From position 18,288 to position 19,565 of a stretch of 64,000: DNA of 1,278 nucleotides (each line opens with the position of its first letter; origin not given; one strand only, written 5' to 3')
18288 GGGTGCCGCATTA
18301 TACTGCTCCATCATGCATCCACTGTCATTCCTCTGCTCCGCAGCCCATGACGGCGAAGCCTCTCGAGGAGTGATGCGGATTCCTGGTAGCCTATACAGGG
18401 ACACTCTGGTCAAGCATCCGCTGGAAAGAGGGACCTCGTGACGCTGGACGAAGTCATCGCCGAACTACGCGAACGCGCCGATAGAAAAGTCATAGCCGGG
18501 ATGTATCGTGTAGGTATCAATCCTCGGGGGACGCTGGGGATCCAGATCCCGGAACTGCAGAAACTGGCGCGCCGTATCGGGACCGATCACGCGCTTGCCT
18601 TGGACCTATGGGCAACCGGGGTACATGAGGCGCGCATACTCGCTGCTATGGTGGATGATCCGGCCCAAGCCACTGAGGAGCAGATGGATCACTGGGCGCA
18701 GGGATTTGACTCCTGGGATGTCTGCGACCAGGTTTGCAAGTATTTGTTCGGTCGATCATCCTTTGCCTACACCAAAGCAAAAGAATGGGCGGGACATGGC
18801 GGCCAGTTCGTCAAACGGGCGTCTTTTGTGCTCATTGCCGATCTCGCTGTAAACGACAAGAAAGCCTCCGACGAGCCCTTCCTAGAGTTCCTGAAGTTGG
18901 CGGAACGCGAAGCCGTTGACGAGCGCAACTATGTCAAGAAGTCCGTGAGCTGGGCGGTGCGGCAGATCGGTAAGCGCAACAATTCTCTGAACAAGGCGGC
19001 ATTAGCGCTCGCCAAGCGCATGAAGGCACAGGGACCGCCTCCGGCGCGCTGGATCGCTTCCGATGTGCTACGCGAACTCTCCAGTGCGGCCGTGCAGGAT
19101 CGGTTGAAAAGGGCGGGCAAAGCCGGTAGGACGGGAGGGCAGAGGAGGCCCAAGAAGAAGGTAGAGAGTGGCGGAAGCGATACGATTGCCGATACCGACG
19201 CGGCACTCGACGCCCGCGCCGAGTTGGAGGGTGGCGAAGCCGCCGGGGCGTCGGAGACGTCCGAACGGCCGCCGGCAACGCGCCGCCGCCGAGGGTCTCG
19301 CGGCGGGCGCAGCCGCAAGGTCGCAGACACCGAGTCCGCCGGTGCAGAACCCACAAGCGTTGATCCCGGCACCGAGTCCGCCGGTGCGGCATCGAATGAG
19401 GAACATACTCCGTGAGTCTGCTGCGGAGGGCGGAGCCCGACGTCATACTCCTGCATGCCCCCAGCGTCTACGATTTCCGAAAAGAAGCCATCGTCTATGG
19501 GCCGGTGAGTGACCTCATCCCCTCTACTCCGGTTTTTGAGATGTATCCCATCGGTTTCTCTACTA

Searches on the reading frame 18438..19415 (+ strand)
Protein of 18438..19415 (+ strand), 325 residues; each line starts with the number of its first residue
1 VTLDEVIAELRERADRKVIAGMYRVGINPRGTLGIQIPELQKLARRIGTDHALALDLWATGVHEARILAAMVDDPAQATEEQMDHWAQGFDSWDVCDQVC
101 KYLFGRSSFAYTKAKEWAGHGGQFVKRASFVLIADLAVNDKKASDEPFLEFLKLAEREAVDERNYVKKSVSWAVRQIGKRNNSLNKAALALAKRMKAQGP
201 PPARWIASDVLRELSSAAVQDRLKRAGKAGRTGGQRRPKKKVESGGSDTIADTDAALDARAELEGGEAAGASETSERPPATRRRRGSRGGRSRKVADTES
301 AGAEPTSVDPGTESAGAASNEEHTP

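Call 3: search_protein_families(library=pfam, proteins=[window:18438-19415:+], max_evalue=0.01)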
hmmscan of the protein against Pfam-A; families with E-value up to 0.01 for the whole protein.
window:18438-19415:+ (325 aa): 1 family
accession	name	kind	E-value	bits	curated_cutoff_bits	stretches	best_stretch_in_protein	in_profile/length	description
PF08713.17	DNA_alkylation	-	3.3e-31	109.1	21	1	7-195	2-201/213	DNA alkylation repair enzyme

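Call 4: search_protein_families(library=ncbifam, proteins=[window:18438-19415:+], max_evalue=0.01)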
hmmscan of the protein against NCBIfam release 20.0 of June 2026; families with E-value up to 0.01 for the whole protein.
window:18438-19415:+ (325 aa): 1 family
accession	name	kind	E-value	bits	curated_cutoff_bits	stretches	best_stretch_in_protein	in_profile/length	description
TIGR04277.1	squa_tetra_cyc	equivalog_domain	0.0071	14.9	500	1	70-142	490-562/624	tetrahymanol synthase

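Call 20: search_solved_structures(query=window:18438-19412:+, max_evalue=0.01, show_alignments=2)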
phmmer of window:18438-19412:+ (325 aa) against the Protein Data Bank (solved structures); distinct sequences matched with E-value up to 0.01: 2.
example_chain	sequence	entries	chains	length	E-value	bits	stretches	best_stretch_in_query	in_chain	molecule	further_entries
1t06_A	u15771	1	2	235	1.1e-07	35.1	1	32-141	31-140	hypothetical protein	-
3zbo_A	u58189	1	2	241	1.2e-07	35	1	32-141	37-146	ALKF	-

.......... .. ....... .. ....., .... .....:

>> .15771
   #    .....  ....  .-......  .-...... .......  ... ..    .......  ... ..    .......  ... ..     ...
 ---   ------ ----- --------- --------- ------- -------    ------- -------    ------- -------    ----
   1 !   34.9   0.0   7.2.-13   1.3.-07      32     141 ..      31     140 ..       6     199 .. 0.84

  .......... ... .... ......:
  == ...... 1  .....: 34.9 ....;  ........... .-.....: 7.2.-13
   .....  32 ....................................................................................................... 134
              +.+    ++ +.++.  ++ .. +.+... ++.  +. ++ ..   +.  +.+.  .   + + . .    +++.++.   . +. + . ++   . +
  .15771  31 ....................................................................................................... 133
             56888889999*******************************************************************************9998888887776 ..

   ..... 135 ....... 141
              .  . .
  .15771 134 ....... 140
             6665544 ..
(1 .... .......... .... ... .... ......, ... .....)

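Call 33: search_solved_structures(query=A2, max_evalue=1, show_alignments=5)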
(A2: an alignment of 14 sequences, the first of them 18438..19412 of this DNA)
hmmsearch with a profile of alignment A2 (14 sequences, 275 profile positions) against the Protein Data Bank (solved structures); distinct sequences matched with E-value up to 1: 10.
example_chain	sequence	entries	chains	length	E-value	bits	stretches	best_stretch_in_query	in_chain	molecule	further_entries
1t06_A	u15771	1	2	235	1.1e-12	51.1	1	1-196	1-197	hypothetical protein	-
3zbo_A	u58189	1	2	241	1.2e-12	51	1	1-196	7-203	ALKF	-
9ijj_AA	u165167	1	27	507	0.0045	19.6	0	159-191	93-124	Sperm-associated antigen 6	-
3jxz_A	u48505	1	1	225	0.34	13.4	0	10-182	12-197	alkylpurine DNA glycosylase AlkD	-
3jy1_A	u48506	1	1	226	0.34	13.4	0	10-182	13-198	alkylpurine DNA glycosylase AlkD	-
3jx7_A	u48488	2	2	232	0.37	13.3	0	10-181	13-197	alkylpurine DNA glycosylase AlkD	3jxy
5cl3_A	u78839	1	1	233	0.38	13.3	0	10-181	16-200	AlkD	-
3bvs_A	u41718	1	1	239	0.41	13.2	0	10-181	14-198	Alkylpurine DNA Glycosylase AlkD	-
5cl4_A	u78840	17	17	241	0.42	13.1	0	10-181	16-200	AlkD | DNA-7-methylguanine glycosylase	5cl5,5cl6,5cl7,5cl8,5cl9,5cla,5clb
6g4j_B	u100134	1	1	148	0.55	12.8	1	160-229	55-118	alphaREP bE8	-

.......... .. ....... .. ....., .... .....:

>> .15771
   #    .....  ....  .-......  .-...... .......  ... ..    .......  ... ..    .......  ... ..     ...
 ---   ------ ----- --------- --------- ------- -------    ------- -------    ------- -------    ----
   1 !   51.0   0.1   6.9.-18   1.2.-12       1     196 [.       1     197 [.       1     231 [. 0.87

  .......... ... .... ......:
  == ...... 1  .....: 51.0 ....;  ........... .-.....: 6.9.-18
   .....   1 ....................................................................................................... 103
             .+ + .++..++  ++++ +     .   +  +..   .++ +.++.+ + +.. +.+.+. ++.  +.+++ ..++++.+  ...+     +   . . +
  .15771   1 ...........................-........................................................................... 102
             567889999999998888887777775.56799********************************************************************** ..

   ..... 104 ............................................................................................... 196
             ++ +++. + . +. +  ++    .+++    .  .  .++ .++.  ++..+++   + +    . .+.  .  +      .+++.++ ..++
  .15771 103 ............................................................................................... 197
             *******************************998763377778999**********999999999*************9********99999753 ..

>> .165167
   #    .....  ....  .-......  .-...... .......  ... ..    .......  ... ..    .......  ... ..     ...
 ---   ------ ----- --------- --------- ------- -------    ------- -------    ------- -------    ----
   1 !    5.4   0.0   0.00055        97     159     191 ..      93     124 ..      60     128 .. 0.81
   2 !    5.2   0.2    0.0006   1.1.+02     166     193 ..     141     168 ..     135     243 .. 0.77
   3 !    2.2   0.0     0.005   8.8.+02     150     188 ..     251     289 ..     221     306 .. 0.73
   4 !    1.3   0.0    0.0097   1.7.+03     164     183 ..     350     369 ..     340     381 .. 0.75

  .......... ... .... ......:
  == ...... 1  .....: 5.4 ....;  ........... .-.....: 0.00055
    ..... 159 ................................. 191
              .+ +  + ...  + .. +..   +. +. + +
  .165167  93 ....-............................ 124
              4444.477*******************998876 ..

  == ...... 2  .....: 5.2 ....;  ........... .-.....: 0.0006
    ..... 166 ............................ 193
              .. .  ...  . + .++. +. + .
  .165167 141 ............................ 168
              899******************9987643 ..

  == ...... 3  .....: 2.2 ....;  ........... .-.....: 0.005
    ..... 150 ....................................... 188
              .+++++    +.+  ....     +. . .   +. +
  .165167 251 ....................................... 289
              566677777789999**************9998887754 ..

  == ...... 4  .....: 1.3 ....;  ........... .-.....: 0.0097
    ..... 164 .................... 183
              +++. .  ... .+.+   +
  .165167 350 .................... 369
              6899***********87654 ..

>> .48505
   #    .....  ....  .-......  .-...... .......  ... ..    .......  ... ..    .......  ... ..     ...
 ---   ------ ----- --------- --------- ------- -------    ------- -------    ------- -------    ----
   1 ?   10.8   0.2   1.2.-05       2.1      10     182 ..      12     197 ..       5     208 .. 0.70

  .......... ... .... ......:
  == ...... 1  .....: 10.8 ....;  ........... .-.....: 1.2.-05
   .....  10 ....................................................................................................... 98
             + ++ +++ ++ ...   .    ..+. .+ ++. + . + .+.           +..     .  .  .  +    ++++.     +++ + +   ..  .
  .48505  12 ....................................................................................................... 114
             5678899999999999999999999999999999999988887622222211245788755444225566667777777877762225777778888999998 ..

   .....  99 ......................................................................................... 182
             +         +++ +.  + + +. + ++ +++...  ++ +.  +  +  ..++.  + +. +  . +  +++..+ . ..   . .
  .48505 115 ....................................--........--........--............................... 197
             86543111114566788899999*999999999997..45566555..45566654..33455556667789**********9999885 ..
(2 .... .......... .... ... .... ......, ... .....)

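Call 34: find_related_loci(query=A2, collection=metagenome_contigs, flank=5000)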
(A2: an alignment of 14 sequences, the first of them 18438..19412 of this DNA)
Query A2 (325 aa) in metagenome_contigs; peptide patterns used: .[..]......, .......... (x = any residue, [..] = any of these).
600 stretches matched a pattern (row limit reached: there are more); 587 encode a relative of the query (tblastn E <= 1e-3); the best 80 are kept; 80 distinct loci.
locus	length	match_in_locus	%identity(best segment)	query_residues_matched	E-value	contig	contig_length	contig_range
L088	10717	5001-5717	51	3-242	6e-84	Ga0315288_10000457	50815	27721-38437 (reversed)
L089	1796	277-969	54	1-231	3e-87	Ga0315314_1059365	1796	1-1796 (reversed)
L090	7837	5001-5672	58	1-224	4e-83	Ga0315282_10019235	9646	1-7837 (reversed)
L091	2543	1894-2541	60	5-220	1e-84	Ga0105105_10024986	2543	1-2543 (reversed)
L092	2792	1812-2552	51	1-247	3e-84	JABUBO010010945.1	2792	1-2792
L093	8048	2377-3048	55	1-224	6e-82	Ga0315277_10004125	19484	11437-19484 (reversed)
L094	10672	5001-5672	54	1-224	9e-82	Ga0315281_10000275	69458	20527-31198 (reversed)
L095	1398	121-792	54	1-224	5e-87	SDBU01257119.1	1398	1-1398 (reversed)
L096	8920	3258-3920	57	1-221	1e-81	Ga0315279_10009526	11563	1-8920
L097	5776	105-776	54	1-224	4e-81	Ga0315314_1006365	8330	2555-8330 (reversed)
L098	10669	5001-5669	56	2-224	2e-81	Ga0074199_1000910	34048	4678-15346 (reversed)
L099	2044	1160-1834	54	1-225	3e-84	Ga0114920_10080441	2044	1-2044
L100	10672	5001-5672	57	2-225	2e-81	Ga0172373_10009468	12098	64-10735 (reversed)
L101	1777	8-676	57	3-225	2e-85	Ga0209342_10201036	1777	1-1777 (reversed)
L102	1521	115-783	52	1-223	4e-86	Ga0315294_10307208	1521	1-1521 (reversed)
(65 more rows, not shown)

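Call 75: predict_structure(alignment_id=A2)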
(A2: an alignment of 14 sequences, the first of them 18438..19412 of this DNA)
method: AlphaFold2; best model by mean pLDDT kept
length: 325 residues; sequences in the alignment: 14
mean_pLDDT: 81.1   pTM: 0.69
mean pLDDT of the five models: 81.1, 79.5, 79.4, 78.2, 77.3
residues with pLDDT >= 90: 213; 70-90: 16; 50-70: 27; < 50: 69
segments of 3 or more residues with pLDDT < 50: 243-278, 282-285, 287-292, 296-301, 306-309, 317-319
pLDDT, mean of each block of 10 residues (from residue 1): 97 93 87 94 98 97 97 96 95 94 96 95 95 97 96 97 95 98 98 97 98 97 87 53 47 41 39 42 47 47 49 50 53
secondary structure, 60 per line:
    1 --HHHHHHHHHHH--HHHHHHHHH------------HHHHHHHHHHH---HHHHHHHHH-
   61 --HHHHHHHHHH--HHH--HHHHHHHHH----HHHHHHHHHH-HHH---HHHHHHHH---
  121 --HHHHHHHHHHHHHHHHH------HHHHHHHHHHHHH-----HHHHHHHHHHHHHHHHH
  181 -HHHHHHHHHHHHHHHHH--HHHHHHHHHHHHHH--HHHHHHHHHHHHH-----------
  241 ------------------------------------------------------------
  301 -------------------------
elements in order: H3-13 H16-24 H37-47 H51-59 H63-72 H80-88 H93-102 H110-117 H123-139 H146-158 H164-180 H182-198 H201-214 H217-229

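Call 77: fold_search(model_id=the predicted structure, library=pdb)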
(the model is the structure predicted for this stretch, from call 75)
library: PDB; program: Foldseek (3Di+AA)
matches with E <= 10: 1162; with E <= 0.001: 4
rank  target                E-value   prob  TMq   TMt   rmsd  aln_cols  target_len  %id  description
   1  1t06_A                1.7e-07  1.00  0.56  0.75   5.1       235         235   19  1.9 A Crystal Structure of a Protein of Unknown Function from Bacillus cereus ATCC 14579 (released 2004-08-03)
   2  3zbo_A                2.6e-07  1.00  0.55  0.74   4.4       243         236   19  A new family of proteins related to the HEAT-like repeat DNA glycosylases with affinity for branched DNA structures (released 2013-05-15)
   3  5mfk_A                1.8e-04  1.00  0.30  0.38  12.3       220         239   13  Designed armadillo repeat protein YIII(Dq.V1)4CPAF in complex with peptide (KR)4 (released 2017-09-13)
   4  5mfi_A                9.2e-04  1.00  0.29  0.37  12.8       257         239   11  Designed armadillo repeat protein YIII(Dq.V2)4CqI in complex with peptide (KR)4 (released 2017-09-13)
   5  7sqc_H1               1.0e-03  1.00  0.32  0.25  11.9       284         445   14  Ciliary C1 central pair apparatus isolated from Chlamydomonas reinhardtii (released 2022-04-13)
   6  4rv1_D                1.1e-03  1.00  0.28  0.23   9.7       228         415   11  Crystal Structure of Engineered Protein. Northeast Structural Genomics Consortium (NESG) Target OR497. (released 2014-12-10)
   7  5mfk_B                1.3e-03  1.00  0.28  0.36  11.1       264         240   12  Designed armadillo repeat protein YIII(Dq.V1)4CPAF in complex with peptide (KR)4 (released 2017-09-13)
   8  5mfo_A                1.7e-03  1.00  0.30  0.45   8.4       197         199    9  Designed armadillo repeat protein YIIIM3AIII (released 2017-09-13)
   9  4rzp_A                2.0e-03  1.00  0.28  0.36  10.4       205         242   14  Crystal Structure of Engineered Protein. Northeast Structural Genomics Consortium (NESG) Target OR366. (released 2015-01-07)
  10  5mfb_A                2.1e-03  1.00  0.27  0.34   9.9       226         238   14  Designed armadillo repeat protein YIII(Dq)4CqI (released 2017-09-13)
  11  4d4e_A                2.2e-03  1.00  0.28  0.36   9.8       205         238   15  Crystal structure of computationally designed armadillo repeat proteins for modular peptide recognition. (released 2016-01-13)
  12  5mfm_C                2.3e-03  1.00  0.31  0.31  10.8       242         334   11  Designed armadillo repeat protein peptide fusion YIIIM6AII_GS11_(KR)5 (released 2017-09-13)
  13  2b6c_B                2.4e-03  1.00  0.49  0.70   3.8       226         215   16  Predicted DNA alkylation repair enzyme from Enterococcus faecalis. (released 2005-11-15)
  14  9ijj_AT               2.5e-03  1.00  0.30  0.21  12.2       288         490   13  In situ structure of the central apparatus in mouse sperm axoneme. (released 2025-06-04)
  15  5mfd_A                3.0e-03  1.00  0.32  0.32  10.5       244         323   10  Designed armadillo repeat protein YIIIM''6AII in complex with pD_(KR)5 (released 2017-07-19)
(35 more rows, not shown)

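Call 90: search_protein_families(library=padloc, proteins=[window:18438-19412:+], max_evalue=0.01)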
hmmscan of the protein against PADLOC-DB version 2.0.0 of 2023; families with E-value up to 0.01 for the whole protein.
window:18438-19412:+ (325 aa): 0 families
